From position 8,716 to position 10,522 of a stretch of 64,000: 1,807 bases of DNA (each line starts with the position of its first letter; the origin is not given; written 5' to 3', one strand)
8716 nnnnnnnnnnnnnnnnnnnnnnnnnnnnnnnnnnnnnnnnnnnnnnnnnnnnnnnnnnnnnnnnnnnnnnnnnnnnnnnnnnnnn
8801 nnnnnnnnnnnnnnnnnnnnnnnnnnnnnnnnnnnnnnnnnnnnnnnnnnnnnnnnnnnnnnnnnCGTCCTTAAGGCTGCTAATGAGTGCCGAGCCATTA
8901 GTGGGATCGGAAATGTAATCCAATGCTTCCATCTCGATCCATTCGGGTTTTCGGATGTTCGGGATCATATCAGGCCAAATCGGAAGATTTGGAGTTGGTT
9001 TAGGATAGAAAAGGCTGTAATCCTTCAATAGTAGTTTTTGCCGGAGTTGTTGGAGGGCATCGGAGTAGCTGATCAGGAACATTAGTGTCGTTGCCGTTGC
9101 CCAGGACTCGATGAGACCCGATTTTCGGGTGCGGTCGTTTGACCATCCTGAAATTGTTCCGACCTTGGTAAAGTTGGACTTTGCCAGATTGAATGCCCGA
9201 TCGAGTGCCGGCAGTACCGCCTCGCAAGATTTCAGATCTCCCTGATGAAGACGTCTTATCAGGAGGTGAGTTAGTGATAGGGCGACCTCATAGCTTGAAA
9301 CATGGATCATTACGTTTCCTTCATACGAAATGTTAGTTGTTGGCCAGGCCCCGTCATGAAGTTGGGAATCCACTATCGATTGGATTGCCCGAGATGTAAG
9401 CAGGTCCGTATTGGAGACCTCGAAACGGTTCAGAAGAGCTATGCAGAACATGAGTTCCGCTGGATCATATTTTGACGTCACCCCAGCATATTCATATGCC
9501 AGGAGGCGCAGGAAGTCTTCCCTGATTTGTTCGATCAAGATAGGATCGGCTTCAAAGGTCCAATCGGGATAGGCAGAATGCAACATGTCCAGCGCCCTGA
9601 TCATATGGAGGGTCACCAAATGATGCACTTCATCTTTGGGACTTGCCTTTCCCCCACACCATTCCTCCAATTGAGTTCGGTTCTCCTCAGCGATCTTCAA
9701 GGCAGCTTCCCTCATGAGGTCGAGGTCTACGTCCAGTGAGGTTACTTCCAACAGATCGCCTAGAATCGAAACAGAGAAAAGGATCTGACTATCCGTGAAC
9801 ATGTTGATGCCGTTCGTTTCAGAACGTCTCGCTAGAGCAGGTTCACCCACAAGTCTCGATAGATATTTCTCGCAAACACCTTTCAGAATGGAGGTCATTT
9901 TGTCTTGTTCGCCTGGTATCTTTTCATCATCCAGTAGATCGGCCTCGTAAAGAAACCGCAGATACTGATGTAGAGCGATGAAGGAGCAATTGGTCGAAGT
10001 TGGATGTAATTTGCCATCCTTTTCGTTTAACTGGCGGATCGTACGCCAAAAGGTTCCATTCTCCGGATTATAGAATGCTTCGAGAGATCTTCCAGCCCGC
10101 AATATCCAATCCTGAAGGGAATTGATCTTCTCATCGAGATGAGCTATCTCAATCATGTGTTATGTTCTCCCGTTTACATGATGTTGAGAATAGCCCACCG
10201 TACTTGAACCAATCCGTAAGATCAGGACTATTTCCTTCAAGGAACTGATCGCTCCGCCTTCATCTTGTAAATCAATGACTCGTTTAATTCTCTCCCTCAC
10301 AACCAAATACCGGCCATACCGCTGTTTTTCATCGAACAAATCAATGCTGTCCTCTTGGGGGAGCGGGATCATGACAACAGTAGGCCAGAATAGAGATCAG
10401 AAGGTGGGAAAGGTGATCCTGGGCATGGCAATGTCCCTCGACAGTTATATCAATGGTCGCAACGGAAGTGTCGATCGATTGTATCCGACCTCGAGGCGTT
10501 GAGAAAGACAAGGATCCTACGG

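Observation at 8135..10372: Orphan operon: small HTH-like ORF plus an alpha/alpha-toroid::classical-AAA fusion protein that I cannot place in any described system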

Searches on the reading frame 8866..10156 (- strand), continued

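Call 90: get_annotated_region(hit=H1, flank=9000)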
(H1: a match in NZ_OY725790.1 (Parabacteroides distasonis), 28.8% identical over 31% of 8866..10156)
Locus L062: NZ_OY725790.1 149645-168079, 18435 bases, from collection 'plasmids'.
description: Parabacteroides distasonis strain Parabacteroides distasonis TSDC17.2-1.1 plasmid 45, complete sequence
organism: Parabacteroides distasonis (NCBI taxid 823)
taxonomy: Bacteria; Bacteroidota; Bacteroidia; Bacteroidales; Tannerellaceae; Parabacteroides; Parabacteroides distasonis
host: -; source: -; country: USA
typing (MOB-suite, as given by PLSDB): non-mobilizable
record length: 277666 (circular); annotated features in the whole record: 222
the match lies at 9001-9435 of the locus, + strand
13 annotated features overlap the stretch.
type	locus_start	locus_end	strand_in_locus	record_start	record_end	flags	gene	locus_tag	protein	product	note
CDS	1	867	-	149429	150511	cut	-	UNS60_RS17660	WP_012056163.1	DUF2027 domain-containing protein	-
CDS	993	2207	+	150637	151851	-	-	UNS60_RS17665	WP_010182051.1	S-adenosylmethionine:tRNA ribosyltransferase-isomerase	-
CDS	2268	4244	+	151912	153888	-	-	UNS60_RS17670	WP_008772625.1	OmpA family protein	-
CDS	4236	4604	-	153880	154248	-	-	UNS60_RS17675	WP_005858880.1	hypothetical protein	-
CDS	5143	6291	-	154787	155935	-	-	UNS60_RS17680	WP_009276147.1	galactose-1-epimerase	GO:0005975 - carbohydrate metabolic process [Evidence IEA]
CDS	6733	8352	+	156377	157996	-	-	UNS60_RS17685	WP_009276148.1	FAD-dependent thymidylate synthase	GO:0006231 - dTMP biosynthetic process [Evidence IEA]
CDS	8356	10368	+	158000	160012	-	-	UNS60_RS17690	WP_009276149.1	ATP-binding protein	-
CDS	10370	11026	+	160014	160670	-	-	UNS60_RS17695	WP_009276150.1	HIT domain-containing protein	-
CDS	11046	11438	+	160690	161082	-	-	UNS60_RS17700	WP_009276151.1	hypothetical protein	-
CDS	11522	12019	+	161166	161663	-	-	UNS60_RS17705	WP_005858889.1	dihydrofolate reductase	-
CDS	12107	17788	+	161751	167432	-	-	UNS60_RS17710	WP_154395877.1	alpha-2-macroglobulin family protein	-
CDS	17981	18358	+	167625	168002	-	-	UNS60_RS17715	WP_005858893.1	DUF1573 domain-containing protein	-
CDS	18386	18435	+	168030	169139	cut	-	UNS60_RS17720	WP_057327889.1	DUF1573 domain-containing protein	-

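Call 92: search_solved_structures(query=L062:6733-8352:+, max_evalue=0.001)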
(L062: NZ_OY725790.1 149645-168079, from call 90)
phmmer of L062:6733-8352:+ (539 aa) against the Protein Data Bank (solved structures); distinct sequences matched with E-value up to 0.001: 0.

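Call 94: search_solved_structures(query=L062:11046-11438:+, max_evalue=1)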
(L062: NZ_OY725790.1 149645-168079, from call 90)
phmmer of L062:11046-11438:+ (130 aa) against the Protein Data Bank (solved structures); distinct sequences matched with E-value up to 1: 10.
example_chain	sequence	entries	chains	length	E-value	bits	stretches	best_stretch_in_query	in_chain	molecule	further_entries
3nl9_A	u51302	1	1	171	5.7e-29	104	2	50-123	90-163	putative NTP pyrophosphohydrolase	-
5i0m_A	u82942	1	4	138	3e-08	36.9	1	42-116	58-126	DR2231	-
5hva_A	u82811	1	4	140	1.6e-07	34.5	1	42-116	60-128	DR2231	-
2yeu_A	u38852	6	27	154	2.3e-07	34.1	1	40-123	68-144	DR2231 | MAZG-LIKE NUCLEOSIDE TRIPHOSPHATE PYROPHOSPHOHYDROLASE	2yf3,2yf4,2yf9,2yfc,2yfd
5i0j_A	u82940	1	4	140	7.3e-07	32.4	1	41-116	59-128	DR2231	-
5hwu_A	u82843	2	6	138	7.9e-07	32.3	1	40-116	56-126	DR2231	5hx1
5hzz_A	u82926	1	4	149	9.3e-07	32.1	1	41-116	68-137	DR2231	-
5hyl_A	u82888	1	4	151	9.5e-07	32.1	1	42-123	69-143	DR2231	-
1smg_A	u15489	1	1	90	0.13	15.4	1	29-98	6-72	TROPONIN C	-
1avs_A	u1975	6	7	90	0.69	13.1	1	29-98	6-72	TROPONIN C | N-TROPONIN C | TROPONIN-C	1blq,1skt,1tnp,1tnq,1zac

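Call 95: search_solved_structures(query=L062:6733-8352:+, max_evalue=10)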
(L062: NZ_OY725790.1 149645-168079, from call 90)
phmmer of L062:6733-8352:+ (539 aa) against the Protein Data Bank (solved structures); distinct sequences matched with E-value up to 10: 6.
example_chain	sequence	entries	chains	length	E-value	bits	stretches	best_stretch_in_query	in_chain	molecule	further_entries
3ah5_A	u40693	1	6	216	0.0035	19.2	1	374-522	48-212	Thymidylate synthase thyX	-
3gwc_A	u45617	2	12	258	0.0037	19.1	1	87-268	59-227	Thymidylate synthase thyX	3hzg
2af6_A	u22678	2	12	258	0.007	18.2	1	87-268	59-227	Thymidylate synthase thyX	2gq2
3n3y_A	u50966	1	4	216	0.13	14.1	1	375-517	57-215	Thymidylate synthase thyX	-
3ge9_A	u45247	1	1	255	0.15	13.9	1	85-264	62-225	Thymidylate synthase thyX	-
3fnn_A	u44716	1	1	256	0.15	13.9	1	85-264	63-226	Thymidylate synthase thyX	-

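Call 100: search_dna_similar(query=L062:8356-9645:+, collection=plasmids, mode=protein, max_evalue=0.001, max_rows=20)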
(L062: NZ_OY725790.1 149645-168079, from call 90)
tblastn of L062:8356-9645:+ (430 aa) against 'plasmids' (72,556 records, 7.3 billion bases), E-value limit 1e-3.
Records with a match: 1; places in all: 1; records where one place covers at least 80% of the query: 1.
Best place of each record, by identity: >=99% 1.
By first word of the organism name: Parabacteroides 1.
By predicted mobility (MOB-suite, as given by PLSDB): non-mobilizable 1.
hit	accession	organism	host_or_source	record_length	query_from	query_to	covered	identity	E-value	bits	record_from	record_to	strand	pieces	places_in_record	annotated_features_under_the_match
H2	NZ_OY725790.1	Parabacteroides distasonis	-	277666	1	430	100%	100.0%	0e+0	852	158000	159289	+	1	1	ATP-binding protein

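Call 101: find_homologous_proteins(query=L062:8356-10368:+, max_evalue=1e-20)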
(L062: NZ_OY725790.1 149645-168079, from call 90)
Query L062:8356-10368:+ (670 aa): 36 proteins with E <= 1e-20 among 8000 candidates.
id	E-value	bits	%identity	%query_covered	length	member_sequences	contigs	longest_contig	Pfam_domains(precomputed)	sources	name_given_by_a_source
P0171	0.0e+0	1518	98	100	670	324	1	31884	PF00004.36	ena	-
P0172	0.0e+0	1502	97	100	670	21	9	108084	PF00004.36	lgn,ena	-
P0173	0.0e+0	1132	74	99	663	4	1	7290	PF00004.36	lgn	-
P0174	7.0e-260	882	59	99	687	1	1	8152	PF00004.36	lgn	-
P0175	4.9e-252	856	59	100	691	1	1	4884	PF00004.36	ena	-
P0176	8.3e-246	836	59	99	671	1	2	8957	PF00004.36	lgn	-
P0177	5.5e-210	717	53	99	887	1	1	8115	PF11969.14,PF01230.30,PF00004.36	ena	-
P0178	1.6e-209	716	53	96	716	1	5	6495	PF00004.36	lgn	-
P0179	1.7e-207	709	53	99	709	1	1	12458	PF00004.36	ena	-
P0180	1.3e-205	703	53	100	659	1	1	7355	PF00004.36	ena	-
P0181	2.3e-203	695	49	99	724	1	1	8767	PF00004.36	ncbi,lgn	-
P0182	3.5e-201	688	53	93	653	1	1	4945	PF00004.36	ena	-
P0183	3.4e-179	616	45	98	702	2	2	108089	PF00004.36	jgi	-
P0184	5.3e-148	512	40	100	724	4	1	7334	PF00004.36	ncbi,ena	-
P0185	1.2e-142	495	40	97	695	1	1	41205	PF00004.36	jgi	jgi:hypothetical protein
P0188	5.8e-130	453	37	100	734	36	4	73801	PF00004.36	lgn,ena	-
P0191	6.6e-127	443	39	95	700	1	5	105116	PF00004.36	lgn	-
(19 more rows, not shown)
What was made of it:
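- One toroid-AAA::HIT fusion protein exists, P0177 (call 101).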

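Call 102: find_encoding_contigs(protein=P0183, flank=6000, max_places=2)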
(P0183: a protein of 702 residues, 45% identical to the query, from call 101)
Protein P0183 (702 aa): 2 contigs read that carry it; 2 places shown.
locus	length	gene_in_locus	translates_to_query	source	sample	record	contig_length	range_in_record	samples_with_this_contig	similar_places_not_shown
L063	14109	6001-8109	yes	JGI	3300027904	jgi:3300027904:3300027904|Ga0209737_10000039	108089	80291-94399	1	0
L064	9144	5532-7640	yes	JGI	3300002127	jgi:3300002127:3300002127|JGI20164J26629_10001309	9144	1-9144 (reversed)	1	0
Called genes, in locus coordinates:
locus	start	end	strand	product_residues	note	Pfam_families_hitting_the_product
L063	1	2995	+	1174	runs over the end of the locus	PF27260:Y4jQ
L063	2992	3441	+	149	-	PF00072:Response_reg (weak)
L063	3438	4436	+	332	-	PF18742:DpnII-MboI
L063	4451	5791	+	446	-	PF04326:SLFN_AlbA_2, PF13749:HATPase_c_4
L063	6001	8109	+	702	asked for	PF00004:AAA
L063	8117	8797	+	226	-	PF11969:DcpS_C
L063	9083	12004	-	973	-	PF07581:Glug (faint), PF00041:fn3 (faint), PF18962:Por_Secre_tail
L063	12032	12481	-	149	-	-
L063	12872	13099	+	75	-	-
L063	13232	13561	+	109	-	-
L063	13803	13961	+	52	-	-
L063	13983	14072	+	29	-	-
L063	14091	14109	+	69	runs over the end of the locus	-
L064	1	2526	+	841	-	PF27260:Y4jQ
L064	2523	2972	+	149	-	PF00072:Response_reg (weak)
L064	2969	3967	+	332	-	PF18742:DpnII-MboI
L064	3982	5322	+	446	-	PF04326:SLFN_AlbA_2, PF13749:HATPase_c_4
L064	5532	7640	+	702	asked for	PF00004:AAA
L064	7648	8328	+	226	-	PF11969:DcpS_C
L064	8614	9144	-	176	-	PF18962:Por_Secre_tail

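Call 103: find_encoding_contigs(protein=P0188, flank=6000, max_places=2)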
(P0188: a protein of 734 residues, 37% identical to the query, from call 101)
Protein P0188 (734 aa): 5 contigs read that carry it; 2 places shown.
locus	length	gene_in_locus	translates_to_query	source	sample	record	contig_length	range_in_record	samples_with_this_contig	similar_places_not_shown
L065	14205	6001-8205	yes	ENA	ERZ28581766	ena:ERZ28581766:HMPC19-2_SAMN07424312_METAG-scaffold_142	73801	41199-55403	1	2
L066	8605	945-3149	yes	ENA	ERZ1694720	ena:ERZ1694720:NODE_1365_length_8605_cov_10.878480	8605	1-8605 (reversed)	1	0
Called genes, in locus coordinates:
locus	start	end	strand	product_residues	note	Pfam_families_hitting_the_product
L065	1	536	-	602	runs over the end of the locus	PF13187:Fer4_9 (faint), PF12838:Fer4_7 (faint), PF13183:Fer4_8, PF13534:Fer4_17 (weak), PF02754:CCG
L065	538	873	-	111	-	PF17179:Fer4_22 (faint), PF25160:LdpA_Fe-S-bd (faint), PF12797:Fer4_2 (faint), PF13237:Fer4_10 (weak), PF13183:Fer4_8, PF12838:Fer4_7, PF13187:Fer4_9, PF13534:Fer4_17, +3 more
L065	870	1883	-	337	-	PF00890:FAD_binding_2 (faint), PF01266:DAO (faint), PF03486:HI0933_like (faint), PF07992:Pyr_redox_2 (faint), PF12831:FAD_oxidored (weak)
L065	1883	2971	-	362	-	PF02754:CCG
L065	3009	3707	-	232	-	PF13237:Fer4_10 (faint), PF13183:Fer4_8 (weak), PF13187:Fer4_9 (weak), PF13534:Fer4_17 (weak)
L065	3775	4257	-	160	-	PF00186:DHFR_1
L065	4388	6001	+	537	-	PF02511:Thy1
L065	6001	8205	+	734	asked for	PF00004:AAA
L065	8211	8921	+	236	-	-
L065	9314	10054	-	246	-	PF00149:Metallophos, PF12850:Metallophos_2 (faint)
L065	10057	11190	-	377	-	PF00578:AhpC-TSA, PF08534:Redoxin, PF13905:Thioredoxin_8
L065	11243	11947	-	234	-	PF14123:DUF4290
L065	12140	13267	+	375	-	PF00072:Response_reg, PF00158:Sigma54_activat, PF14532:Sigma54_activ_2, PF00004:AAA (weak), PF07728:AAA_5 (weak), PF25601:AAA_lid_14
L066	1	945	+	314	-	?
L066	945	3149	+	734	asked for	PF00004:AAA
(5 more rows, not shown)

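Call 104: find_encoding_contigs(protein=P0191, flank=6000, max_places=2)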
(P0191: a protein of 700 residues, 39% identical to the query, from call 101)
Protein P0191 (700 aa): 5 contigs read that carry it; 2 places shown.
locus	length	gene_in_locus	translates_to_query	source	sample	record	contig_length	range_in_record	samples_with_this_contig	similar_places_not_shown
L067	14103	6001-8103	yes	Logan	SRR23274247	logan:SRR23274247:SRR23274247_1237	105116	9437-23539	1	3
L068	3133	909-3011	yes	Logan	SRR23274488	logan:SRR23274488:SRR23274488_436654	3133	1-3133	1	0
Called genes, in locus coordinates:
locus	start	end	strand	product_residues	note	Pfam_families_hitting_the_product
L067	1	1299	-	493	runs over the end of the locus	-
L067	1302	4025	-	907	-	PF13289:SIR2_2, PF13749:HATPase_c_4 (faint)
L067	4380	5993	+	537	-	PF02511:Thy1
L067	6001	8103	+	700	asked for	PF00004:AAA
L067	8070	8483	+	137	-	-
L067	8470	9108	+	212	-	PF11969:DcpS_C, PF01230:HIT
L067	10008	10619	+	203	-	-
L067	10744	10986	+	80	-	PF01381:HTH_3 (weak)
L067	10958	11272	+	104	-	PF13657:Couple_hipA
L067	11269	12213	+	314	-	PF07804:HipA_C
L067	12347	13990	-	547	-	-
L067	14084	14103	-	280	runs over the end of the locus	PF05572:Peptidase_M43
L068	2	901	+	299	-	?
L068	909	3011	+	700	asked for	PF00004:AAA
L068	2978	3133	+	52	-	?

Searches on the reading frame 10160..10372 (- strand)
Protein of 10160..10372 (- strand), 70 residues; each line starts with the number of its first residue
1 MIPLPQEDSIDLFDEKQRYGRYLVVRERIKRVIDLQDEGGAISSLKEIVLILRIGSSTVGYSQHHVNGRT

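Call 3: search_protein_families(library=pfam, proteins=[window:10160-10372:-], max_evalue=0.1)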
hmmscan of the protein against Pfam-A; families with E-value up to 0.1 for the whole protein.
window:10160-10372:- (70 aa): 0 families

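Call 4: search_protein_families(library=padloc, proteins=[window:10160-10372:-], max_evalue=0.1)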
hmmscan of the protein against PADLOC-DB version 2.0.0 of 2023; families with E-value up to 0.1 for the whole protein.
window:10160-10372:- (70 aa): 0 families

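Call 5: search_protein_families(library=ncbifam, proteins=[window:10160-10372:-], max_evalue=0.1)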
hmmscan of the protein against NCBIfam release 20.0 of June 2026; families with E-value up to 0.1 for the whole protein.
window:10160-10372:- (70 aa): 0 families
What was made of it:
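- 10160..10372 (-): 70-aa ORF: a chance reading frame, not a gene. No family hit (calls 3-5).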
